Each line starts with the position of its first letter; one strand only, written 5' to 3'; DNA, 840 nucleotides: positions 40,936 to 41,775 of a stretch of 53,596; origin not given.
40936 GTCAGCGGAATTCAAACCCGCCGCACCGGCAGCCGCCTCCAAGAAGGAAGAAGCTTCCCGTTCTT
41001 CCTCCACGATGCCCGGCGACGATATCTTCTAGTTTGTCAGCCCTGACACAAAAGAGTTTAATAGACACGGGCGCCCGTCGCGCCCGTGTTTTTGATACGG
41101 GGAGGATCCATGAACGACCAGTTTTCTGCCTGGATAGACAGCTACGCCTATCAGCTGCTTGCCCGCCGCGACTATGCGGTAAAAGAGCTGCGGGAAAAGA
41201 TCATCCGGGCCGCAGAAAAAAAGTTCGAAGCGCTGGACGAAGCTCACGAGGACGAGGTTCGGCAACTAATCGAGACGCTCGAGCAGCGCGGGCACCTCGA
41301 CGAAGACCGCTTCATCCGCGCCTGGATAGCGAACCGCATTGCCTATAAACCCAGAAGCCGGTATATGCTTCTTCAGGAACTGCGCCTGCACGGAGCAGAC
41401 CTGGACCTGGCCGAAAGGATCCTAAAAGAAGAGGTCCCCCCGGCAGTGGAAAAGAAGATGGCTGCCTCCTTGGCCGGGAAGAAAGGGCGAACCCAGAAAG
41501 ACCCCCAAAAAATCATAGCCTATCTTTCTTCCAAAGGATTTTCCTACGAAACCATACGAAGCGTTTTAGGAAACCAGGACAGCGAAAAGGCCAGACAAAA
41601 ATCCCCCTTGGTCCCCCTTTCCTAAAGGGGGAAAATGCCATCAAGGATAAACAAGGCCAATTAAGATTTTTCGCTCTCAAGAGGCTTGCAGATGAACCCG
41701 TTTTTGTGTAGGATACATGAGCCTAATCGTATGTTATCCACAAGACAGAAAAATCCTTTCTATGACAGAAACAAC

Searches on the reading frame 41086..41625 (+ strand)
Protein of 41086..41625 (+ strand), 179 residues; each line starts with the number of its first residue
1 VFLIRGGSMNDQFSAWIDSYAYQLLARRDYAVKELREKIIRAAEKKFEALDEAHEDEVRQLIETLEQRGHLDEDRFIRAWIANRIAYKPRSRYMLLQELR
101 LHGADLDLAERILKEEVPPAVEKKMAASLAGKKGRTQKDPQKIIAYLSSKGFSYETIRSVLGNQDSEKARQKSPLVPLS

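Call 12: search_protein_families(library=pfam, proteins=[window:41086-41625:+])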
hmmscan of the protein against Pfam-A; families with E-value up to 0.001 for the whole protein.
window:41086-41625:+ (179 aa): 3 families
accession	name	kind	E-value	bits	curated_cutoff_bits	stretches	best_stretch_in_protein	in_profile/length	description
PF21982.2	RecX_HTH1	-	5.1e-08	33.2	26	0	20-38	4-22/40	RecX, first three-helix domain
PF21981.2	RecX_HTH3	-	9e-08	32.6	26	1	136-161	23-48/48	RecX, third three-helix domain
PF02631.22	RecX_HTH2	-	6.6e-07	29.9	26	1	72-110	1-39/42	RecX, second three-helix domain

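Call 83: search_protein_families(library=ncbifam, proteins=[window:41086-41625:+], max_evalue=0.001)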
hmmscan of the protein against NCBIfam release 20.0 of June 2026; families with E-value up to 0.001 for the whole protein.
window:41086-41625:+ (179 aa): 15 families
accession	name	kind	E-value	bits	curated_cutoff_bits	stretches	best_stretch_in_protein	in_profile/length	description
NF001057.0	PRK00117.3-3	equivalog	5.4e-15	55.8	146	1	19-167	7-149/151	recombination regulator RecX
NF001065.0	PRK00117.5-5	equivalog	1.5e-13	51.2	175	1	18-169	8-146/149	recombination regulator RecX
NF001063.0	PRK00117.5-3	equivalog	7.8e-13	48.6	186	1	14-163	10-152/165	recombination regulator RecX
NF010733.0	PRK14135.1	equivalog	6.7e-11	42.3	240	1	52-171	88-212/267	recombination regulator RecX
NF001059.0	PRK00117.4-3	equivalog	2.2e-10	40.5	253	1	15-139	46-160/206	recombination regulator RecX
NF001055.0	PRK00117.2-5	equivalog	7.2e-10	39.1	129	1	21-169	14-153/157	recombination regulator RecX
NF001062.0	PRK00117.5-2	equivalog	1.3e-08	35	336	1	31-161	26-157/164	recombination regulator RecX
NF001053.0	PRK00117.1-3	equivalog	4.5e-08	33.6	216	1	45-163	57-177/180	recombination regulator RecX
NF001064.0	PRK00117.5-4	equivalog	5.6e-08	32.4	217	1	54-165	60-177/194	recombination regulator RecX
NF001056.0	PRK00117.3-1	equivalog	7.7e-08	32.3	237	1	55-137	53-134/181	recombination regulator RecX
NF001058.0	PRK00117.4-1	equivalog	1.5e-07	31.6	194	1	21-162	68-205/214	recombination regulator RecX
NF001052.0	PRK00117.1-1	equivalog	7.7e-07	29.5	266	1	20-115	17-112/166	recombination regulator RecX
NF001054.0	PRK00117.2-1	equivalog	9.9e-07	29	189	1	21-163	14-150/154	recombination regulator RecX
NF010732.0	PRK14134.1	equivalog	1.6e-06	28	351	1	29-170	65-212/283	recombination regulator RecX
NF001061.0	PRK00117.5-1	equivalog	1.2e-05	25.1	264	1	52-136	113-196/246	recombination regulator RecX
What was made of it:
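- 41086..41625 (+): recX, co-directional and probably in the same operon. Calls 12, 83.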
